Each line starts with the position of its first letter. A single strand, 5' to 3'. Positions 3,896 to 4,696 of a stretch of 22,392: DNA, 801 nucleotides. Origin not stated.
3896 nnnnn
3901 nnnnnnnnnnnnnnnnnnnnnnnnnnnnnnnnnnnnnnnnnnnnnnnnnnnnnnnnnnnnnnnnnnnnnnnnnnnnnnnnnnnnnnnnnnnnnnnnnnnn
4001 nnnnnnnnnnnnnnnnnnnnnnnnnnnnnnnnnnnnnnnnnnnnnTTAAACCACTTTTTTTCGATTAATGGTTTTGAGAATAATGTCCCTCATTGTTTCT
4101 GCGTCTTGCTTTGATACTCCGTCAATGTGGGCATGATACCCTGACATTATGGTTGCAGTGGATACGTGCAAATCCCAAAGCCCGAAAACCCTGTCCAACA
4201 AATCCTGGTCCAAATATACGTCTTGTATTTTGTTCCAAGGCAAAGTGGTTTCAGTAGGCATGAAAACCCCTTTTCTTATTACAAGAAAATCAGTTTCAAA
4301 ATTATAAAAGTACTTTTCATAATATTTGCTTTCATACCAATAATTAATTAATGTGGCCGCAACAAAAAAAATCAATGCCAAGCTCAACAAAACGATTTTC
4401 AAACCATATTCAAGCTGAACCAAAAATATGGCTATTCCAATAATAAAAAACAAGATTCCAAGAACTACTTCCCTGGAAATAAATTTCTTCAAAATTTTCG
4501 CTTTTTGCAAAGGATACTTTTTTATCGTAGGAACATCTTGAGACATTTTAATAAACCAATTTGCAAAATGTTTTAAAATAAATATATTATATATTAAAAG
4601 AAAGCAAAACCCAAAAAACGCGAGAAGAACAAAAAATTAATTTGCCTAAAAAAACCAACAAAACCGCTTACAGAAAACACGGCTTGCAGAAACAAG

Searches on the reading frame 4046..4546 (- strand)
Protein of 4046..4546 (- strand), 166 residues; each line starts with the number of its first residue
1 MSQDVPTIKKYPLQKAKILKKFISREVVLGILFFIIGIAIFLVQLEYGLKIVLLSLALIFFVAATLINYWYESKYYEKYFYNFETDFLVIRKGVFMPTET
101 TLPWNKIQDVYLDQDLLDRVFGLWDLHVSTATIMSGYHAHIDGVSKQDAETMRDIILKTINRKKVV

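Call 13: search_protein_families(library=pfam, proteins=[window:4046-4546:-], max_evalue=0.01)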
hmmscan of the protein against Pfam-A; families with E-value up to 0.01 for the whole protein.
window:4046-4546:- (166 aa): 1 family
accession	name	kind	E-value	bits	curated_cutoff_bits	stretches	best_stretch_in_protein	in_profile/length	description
PF03703.20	bPH_2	-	2.6e-12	47.2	22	1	78-156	3-78/78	Bacterial PH domain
